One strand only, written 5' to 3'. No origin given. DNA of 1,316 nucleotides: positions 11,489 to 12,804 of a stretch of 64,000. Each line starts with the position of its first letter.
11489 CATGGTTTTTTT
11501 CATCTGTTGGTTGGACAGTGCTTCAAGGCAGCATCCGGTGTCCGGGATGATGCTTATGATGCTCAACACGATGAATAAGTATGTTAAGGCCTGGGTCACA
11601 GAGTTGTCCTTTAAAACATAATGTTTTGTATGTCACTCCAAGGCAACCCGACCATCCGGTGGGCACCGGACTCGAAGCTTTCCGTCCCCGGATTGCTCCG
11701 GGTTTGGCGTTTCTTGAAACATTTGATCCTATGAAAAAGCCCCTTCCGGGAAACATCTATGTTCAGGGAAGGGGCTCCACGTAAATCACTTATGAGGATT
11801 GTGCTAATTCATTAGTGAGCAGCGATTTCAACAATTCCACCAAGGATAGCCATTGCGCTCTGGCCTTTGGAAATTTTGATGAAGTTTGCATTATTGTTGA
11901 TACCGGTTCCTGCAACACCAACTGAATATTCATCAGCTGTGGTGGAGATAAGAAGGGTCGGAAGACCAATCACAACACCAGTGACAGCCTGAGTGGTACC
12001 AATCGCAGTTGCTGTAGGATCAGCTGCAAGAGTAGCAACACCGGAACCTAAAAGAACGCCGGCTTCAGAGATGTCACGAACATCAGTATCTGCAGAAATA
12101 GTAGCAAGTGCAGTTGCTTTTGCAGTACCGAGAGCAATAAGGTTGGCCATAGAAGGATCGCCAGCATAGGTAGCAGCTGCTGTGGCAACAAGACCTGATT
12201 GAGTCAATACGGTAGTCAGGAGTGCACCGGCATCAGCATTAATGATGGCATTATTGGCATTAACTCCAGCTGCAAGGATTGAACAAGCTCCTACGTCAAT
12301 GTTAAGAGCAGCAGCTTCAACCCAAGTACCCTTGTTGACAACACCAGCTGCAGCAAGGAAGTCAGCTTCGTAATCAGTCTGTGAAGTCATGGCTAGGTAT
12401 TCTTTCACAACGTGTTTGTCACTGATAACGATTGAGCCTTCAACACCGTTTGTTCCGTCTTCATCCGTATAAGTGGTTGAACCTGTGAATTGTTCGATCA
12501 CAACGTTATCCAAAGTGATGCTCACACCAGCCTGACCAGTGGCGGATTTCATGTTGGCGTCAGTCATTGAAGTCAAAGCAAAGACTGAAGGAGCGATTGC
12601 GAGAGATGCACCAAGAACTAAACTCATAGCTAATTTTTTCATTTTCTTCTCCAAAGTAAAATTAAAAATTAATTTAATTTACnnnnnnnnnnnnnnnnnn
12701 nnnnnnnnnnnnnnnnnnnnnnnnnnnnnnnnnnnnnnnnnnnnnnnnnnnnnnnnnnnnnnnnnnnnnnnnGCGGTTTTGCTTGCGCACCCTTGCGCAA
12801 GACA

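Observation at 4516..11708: A cyclic-dinucleotide riboswitch appears to gate the whole export operon, not only the cargo genes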

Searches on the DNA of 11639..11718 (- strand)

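Call 18: build_rna_model(alignment_id=A2, structure=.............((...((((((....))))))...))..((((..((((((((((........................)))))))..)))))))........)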
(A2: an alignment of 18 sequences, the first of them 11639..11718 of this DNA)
Model R1 built from alignment A2 (18 sequences, 105 columns); structure: as given.
model positions 88; base pairs 22; branch points 1; effective number of sequences 1.76; information 0.647 bits per position. Calibrated on 0.2 Mb of random sequence (short: E-values are rough).
structure used (alignment columns):
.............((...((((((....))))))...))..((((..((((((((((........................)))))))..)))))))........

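Call 19: search_with_rna_model(model_id=R1, sources=[window, L001, L002, L003, L004, L005, L006, L007, L008, L009, L010, L011, L012, L013, L014, L015, L016, L017, L018, L019, L020, L021, L022, L023, L024, L025, L026, L027, L028, L029, L030, L031, L032, L033, L034, L035, L036, L037, L038, L039, L040, L041, L042, L043, L044, L045, L046, L047, L048, L049, L050, L051, L052, L053, L054, L055, L056, L057, L058, L059, L060, L061, L062, L063, L064, L065, L066, L067, L068, L069, L070, L071, L072, L073, L074, L075, L076, L077, L078, L079, L080], max_evalue=0.01, make_alignment=true)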
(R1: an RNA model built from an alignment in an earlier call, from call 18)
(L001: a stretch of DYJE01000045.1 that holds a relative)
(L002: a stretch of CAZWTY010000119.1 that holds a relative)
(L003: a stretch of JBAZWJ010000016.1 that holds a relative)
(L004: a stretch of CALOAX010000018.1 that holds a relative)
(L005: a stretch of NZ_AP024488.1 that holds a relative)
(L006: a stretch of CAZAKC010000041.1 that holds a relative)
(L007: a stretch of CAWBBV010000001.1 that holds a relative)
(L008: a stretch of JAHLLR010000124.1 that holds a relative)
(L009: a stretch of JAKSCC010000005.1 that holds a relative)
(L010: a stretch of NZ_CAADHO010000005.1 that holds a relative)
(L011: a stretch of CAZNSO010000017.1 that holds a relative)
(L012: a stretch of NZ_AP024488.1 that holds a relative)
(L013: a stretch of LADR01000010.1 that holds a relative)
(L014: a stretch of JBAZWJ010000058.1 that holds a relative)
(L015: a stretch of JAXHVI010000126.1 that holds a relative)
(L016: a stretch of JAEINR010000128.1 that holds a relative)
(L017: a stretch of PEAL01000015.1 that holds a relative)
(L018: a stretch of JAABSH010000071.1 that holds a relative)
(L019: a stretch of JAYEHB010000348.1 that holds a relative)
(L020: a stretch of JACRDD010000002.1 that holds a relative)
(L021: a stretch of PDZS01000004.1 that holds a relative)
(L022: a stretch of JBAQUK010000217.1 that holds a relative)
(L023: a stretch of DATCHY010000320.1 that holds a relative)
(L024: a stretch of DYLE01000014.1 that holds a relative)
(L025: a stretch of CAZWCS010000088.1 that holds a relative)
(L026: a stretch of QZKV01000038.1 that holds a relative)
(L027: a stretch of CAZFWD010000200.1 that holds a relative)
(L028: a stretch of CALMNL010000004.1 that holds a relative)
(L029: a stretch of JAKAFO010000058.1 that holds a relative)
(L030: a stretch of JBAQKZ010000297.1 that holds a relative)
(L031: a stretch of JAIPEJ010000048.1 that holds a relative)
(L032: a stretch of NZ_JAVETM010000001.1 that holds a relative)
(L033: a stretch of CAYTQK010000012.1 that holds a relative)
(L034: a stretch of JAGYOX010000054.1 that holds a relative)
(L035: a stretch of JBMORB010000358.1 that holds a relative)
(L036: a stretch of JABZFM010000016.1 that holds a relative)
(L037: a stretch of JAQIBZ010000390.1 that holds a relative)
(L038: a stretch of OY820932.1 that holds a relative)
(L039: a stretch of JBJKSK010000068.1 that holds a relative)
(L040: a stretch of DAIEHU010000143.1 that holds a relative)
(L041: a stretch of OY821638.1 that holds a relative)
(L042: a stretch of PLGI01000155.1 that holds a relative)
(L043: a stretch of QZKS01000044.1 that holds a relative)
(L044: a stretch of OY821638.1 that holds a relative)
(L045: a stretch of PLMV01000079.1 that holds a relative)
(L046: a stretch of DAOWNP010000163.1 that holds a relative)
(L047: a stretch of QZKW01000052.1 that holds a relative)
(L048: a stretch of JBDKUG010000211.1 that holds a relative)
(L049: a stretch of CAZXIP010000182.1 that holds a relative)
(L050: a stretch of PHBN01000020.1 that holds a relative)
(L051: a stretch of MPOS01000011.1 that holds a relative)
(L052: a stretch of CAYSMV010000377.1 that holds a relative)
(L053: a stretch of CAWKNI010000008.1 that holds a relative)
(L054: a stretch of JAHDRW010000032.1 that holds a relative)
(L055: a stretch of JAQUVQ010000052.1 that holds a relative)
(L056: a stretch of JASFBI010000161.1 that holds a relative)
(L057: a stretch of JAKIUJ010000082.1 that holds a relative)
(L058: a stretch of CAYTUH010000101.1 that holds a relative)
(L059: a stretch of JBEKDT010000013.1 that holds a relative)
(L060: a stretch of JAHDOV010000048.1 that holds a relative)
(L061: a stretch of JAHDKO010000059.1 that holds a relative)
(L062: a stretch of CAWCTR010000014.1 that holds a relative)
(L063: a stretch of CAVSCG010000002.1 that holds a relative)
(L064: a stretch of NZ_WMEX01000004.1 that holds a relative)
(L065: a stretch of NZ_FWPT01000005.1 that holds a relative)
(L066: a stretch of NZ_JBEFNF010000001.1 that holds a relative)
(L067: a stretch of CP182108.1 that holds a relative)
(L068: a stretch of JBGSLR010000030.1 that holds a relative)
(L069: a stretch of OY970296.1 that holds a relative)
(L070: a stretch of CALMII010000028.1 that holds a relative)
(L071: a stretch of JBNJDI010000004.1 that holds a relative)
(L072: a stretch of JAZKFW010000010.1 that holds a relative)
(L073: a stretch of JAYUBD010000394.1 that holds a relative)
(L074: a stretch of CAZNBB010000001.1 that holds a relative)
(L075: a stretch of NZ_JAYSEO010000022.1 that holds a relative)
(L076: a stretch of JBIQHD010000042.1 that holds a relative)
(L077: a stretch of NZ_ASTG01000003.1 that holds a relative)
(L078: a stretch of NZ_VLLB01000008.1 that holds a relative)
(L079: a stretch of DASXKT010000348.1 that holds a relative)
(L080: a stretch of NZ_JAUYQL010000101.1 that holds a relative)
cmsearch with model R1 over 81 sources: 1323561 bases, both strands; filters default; matches with E-value up to 0.01: 44.
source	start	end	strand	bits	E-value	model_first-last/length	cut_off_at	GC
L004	4956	5044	+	94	2.5e-22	1-88/88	no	0.55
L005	6114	6202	+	91.6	1.1e-21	1-88/88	no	0.56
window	4275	4365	-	90.4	2.4e-21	1-88/88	no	0.51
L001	15613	15692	+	85.9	3.9e-20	1-88/88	no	0.57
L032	15763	15846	+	84.9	6.9e-20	1-88/88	no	0.58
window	4010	4102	-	84.7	7.8e-20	1-88/88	no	0.56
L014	11807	11887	+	84.3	1.1e-19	1-88/88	no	0.57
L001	15860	15940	+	83.9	1.3e-19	1-88/88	no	0.64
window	12684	12772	-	83.3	1.9e-19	1-88/88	no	0.53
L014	11628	11709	+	82.6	3e-19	1-88/88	no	0.56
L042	10217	10300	+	82.6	3e-19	1-88/88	no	0.62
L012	14764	14859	+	82.5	3.2e-19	1-88/88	no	0.61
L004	6938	7028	+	82.2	3.9e-19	1-88/88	no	0.59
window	4117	4201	-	81.7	5.1e-19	1-88/88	no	0.49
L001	7202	7297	+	81.3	6.7e-19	1-88/88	no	0.56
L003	7348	7444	+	81.2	7e-19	1-88/88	no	0.55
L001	8171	8250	+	81.1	7.6e-19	1-88/88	no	0.5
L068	17011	17091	+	80.5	1.1e-18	1-88/88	no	0.58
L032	15601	15679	+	79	2.7e-18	1-88/88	no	0.67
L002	5265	5347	+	78.3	4.3e-18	1-88/88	no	0.58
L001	15772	15845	+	78.3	4.4e-18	1-88/88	no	0.58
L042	10451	10531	+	78.2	4.4e-18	1-88/88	no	0.57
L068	17205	17285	+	77.8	5.9e-18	1-88/88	no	0.57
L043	8999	9078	+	76.5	1.3e-17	1-88/88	no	0.6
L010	14119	14218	+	75.7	2.2e-17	1-88/88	no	0.7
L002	6451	6528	+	75.6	2.3e-17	1-88/88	no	0.6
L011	7178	7260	+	74.2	5.3e-17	1-88/88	no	0.57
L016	7062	7145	+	73.2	9.8e-17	1-88/88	no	0.57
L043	8796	8878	+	72.5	1.5e-16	1-88/88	no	0.6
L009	5775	5889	+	72.5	1.5e-16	1-88/88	no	0.52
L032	6825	6910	+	71.5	2.8e-16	1-88/88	no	0.55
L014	11888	11963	+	71.4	3e-16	1-88/88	no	0.51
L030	5762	5855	+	71.2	3.6e-16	1-88/88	no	0.62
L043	8901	8980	+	70.6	5e-16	1-88/88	no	0.57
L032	15452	15526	+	70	7.1e-16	1-88/88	no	0.67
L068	17107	17187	+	69.5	9.8e-16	1-88/88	no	0.59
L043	9079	9153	+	67.8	2.9e-15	1-88/88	no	0.57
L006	3826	3908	+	62.9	6e-14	1-88/88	no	0.58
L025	63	148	+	62.5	7.5e-14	1-88/88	no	0.56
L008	1941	2002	+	40.4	6.7e-08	1-88/88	no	0.52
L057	12968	13046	-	34.4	2.9e-06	1-88/88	no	0.47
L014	2736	2808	-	33.7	4.4e-06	1-88/88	no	0.58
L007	4466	4544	+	21.5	0.0084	1-88/88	no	0.57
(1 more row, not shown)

Alignment A3: 44 matches aligned to the model, 158 columns, each read 5' to 3' on its own strand. Consensus structure (alignment columns), stored with it:
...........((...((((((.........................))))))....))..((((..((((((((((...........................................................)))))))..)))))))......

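Call 41: search_with_rna_model(model_id=R1, sources=[L081, L082, L083, L084, L085, L086, L087, L088, L089, L090, L091, L092, L093, L094, L095, L096, L097, L098, L099, L100, L101, L102, L103, L104, L105, L106, L107, L108, L109, L110, L111, L112, L113, L114, L115, L116, L117, L118, L119, L120, L121, L122, L123, L124, L125, L126, L127, L128, L129, L130, L131, L132, L133, L134, L135, L136, L137, L138, L139, L140, L141, L142, L143, L144, L145, L146, L147, L148, L149, L150, L151, L152, L153, L154, L155, L156, L157, L158, L159, L160, L161, L162, L163, L164, L165, L166, L167, L168, L169, L170, L171, L172, L173, L174], max_evalue=0.01)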
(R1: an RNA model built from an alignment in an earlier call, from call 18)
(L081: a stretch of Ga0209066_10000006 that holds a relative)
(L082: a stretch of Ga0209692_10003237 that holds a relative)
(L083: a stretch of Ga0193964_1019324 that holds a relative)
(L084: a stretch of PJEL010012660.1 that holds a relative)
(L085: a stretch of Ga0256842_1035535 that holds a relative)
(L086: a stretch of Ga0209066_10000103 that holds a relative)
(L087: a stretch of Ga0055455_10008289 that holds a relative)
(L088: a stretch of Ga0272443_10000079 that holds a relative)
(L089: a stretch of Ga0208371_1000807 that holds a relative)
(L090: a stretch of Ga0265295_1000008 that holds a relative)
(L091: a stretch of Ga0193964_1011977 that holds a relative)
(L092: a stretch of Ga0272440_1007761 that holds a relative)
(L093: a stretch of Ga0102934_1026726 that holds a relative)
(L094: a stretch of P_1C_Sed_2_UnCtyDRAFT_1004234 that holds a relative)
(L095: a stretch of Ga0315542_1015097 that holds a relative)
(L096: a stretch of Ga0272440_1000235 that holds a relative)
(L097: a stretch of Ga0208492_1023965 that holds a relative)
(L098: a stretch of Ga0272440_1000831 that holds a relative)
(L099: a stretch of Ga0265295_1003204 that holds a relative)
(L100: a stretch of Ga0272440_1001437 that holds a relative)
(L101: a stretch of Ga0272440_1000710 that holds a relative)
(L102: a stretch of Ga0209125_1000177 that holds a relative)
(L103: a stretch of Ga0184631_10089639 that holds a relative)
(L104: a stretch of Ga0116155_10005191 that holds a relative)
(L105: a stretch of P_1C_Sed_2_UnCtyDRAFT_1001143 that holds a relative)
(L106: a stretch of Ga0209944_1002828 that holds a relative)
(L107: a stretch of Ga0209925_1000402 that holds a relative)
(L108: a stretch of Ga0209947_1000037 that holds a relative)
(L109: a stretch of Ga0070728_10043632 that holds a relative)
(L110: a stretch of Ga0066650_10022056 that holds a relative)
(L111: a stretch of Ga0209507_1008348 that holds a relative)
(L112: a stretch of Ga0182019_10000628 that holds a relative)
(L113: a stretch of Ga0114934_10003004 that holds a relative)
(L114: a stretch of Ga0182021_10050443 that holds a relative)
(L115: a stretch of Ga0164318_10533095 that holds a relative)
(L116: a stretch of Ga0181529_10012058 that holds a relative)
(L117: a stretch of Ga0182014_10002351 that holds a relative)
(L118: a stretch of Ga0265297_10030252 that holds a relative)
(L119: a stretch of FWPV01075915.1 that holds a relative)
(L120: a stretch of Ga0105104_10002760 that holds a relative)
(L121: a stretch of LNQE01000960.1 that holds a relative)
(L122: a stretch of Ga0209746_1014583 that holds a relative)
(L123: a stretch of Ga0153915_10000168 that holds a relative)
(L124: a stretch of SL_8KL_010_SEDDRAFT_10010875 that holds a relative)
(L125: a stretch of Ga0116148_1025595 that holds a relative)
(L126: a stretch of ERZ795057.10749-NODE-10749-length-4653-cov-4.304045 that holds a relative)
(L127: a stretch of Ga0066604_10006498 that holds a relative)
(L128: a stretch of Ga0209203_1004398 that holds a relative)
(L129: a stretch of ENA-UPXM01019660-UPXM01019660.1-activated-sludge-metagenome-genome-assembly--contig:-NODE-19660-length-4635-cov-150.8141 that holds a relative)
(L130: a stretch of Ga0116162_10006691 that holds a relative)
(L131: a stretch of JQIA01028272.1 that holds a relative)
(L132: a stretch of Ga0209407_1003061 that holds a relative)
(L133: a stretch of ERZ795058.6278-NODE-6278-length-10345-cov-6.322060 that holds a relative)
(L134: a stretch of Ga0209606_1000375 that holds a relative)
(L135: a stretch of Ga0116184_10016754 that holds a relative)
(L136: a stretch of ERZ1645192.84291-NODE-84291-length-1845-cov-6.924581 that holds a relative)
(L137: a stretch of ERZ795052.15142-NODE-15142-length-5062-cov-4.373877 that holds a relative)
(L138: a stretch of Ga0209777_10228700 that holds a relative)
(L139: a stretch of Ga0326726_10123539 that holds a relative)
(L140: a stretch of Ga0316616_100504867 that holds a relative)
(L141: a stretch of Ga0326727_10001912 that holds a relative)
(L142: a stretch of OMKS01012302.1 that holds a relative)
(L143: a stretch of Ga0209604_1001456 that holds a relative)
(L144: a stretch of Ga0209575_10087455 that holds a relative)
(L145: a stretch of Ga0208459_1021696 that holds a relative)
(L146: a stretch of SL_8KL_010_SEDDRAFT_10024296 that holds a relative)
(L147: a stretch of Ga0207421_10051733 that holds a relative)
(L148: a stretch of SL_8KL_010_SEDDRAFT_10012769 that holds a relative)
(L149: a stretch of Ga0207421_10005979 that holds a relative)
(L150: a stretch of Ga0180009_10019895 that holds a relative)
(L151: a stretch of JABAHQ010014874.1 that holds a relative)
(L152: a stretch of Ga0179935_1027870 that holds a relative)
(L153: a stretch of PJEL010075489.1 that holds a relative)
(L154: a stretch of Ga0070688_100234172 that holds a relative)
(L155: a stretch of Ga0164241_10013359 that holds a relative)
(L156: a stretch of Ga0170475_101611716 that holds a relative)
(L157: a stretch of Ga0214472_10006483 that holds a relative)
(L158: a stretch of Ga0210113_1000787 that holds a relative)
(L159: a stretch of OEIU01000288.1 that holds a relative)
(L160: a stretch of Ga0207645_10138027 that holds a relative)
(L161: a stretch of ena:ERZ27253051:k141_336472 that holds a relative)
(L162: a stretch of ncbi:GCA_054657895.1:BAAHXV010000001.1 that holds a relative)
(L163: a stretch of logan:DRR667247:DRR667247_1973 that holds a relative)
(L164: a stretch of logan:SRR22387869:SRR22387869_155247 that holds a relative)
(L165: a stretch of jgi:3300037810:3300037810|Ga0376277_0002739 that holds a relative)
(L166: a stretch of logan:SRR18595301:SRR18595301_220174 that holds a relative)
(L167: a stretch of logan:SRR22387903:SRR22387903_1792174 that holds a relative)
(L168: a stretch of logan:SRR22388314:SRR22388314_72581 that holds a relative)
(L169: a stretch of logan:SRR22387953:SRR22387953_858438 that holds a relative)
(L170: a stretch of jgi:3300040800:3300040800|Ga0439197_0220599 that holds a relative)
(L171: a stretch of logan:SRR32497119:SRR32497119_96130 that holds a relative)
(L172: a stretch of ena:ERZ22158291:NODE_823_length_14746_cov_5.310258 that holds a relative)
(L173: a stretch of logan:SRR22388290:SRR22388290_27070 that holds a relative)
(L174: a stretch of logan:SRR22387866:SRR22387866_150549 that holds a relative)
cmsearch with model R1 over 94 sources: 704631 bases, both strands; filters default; matches with E-value up to 0.01: 64.
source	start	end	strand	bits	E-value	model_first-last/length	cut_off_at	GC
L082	685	773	+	93.3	2.1e-22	1-88/88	no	0.56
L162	6041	6128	+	88.3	4.5e-21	1-88/88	no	0.59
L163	691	778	+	88.3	4.5e-21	1-88/88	no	0.59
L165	13769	13849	+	86.7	1.2e-20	1-88/88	no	0.57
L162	13513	13592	+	86.6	1.3e-20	1-88/88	no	0.59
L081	13259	13338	+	85.8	2.1e-20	1-88/88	no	0.6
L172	6578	6657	+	85.5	2.7e-20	1-88/88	no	0.62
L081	13501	13580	+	84.7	4.2e-20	1-88/88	no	0.62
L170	36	124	+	84.3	5.6e-20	1-88/88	no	0.53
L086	12723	12802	+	84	6.4e-20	1-88/88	no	0.59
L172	6821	6899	+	83.7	8.2e-20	1-88/88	no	0.63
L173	5367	5456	+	83.6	8.5e-20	1-88/88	no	0.47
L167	1977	2057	+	83.1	1.1e-19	1-88/88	no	0.52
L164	13661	13740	+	82.9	1.3e-19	1-88/88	no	0.59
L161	13612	13691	+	82.8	1.4e-19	1-88/88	no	0.56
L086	12620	12700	+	82.7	1.5e-19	1-88/88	no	0.57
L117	11058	11141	+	82.6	1.6e-19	1-88/88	no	0.62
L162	5094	5182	+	81.8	2.6e-19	1-88/88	no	0.58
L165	13936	14015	+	81.6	3e-19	1-88/88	no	0.57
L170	8354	8433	+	81.2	3.6e-19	1-88/88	no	0.62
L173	13705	13825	+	81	4.1e-19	1-88/88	no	0.64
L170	8187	8266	+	80.7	5e-19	1-88/88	no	0.6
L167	994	1080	+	80.7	5.2e-19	1-88/88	no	0.45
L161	13706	13786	+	80.5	5.7e-19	1-88/88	no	0.63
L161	5055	5148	+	80.5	5.9e-19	1-88/88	no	0.52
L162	13670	13750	+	80.4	6.2e-19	1-88/88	no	0.64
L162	13765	13850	+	80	7.9e-19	1-88/88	no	0.64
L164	5208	5296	+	79.8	9e-19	1-88/88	no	0.47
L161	6018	6097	+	79.6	1e-18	1-88/88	no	0.56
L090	13593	13673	+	79.3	1.3e-18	1-88/88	no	0.52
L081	13414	13489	+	78.4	2.2e-18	1-88/88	no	0.67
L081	2061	2143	+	78.3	2.3e-18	1-88/88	no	0.58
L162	2913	3001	-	78.3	2.3e-18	1-88/88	no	0.52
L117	11292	11372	+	78.2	2.3e-18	1-88/88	no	0.57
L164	6027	6107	+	78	2.8e-18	1-88/88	no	0.49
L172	6732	6806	+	77.4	3.9e-18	1-88/88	no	0.57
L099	13714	13794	+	76.5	7e-18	1-88/88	no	0.53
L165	5238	5321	+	76.1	9.1e-18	1-88/88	no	0.46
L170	8269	8340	+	75.8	1.1e-17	10-88/88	no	0.61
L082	2771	2869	+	75.7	1.1e-17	1-88/88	no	0.56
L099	13877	13956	+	75.1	1.6e-17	1-88/88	no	0.55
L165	6220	6299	+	74.5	2.4e-17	1-88/88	no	0.54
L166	845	924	+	74.5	2.4e-17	1-88/88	no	0.54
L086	12803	12877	+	74.2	2.8e-17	1-88/88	no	0.57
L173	13909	14033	+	73.9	3.4e-17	1-88/88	no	0.6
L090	13508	13589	+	73.3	5.1e-17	1-88/88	no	0.56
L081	5096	5173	+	72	1.1e-16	1-88/88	no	0.6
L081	3195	3280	+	71.7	1.4e-16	1-88/88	no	0.58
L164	13814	13887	+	71.4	1.6e-16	1-88/88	no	0.54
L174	453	538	+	69.9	4e-16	1-88/88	no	0.52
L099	13632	13709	+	69.1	6.6e-16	1-88/88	no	0.56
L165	14017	14087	+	68.7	8.7e-16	10-88/88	no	0.58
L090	13756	13835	+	66.8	2.8e-15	1-88/88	no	0.51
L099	3515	3616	+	65.1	7.9e-15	1-88/88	no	0.52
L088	13675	13817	+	64.2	1.4e-14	1-88/88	no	0.59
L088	2207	2370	+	62.7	3.6e-14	1-88/88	no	0.5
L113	728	811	+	59.1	3.4e-13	1-88/88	no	0.5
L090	3590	3689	+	58.4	5e-13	1-88/88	no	0.52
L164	13902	13941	+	41.7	1.6e-08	1-40/88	3'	0.57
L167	9358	9396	+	40.4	3.6e-08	1-39/88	3'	0.59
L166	8315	8353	+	36.4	4.4e-07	1-39/88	3'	0.56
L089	1661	1733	-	33.1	3.4e-06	1-88/88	no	0.53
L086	3818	3894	-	30.3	1.9e-05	1-88/88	no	0.49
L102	2584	2668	+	28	7.7e-05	1-88/88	no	0.64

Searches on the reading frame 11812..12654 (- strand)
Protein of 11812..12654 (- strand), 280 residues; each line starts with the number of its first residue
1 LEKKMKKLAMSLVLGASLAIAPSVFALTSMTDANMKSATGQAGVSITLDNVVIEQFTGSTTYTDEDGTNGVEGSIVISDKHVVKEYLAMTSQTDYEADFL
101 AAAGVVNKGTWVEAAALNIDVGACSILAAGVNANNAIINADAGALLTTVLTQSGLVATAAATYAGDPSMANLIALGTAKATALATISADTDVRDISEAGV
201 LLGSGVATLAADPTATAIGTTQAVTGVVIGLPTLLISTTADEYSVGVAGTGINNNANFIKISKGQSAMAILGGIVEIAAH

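Call 5: search_protein_families(library=pfam, proteins=[window:11812-12654:-], max_evalue=0.01)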
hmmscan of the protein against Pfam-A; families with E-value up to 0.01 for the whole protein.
window:11812-12654:- (280 aa): 1 family
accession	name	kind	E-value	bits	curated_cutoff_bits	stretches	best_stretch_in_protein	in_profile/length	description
PF19657.4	DUF6160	-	3.6e-09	37.2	27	1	5-85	1-72/96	Family of unknown function (DUF6160)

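Call 6: search_protein_families(library=ncbifam, proteins=[window:11812-12654:-], max_evalue=0.01)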
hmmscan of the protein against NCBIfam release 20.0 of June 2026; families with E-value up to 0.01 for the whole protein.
window:11812-12654:- (280 aa): 1 family
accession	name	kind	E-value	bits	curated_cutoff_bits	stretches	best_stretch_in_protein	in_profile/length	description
NF050077.1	pilus_FilA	exception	5.2e-06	26.1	220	1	7-152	1-155/279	putative pilus system protein FilA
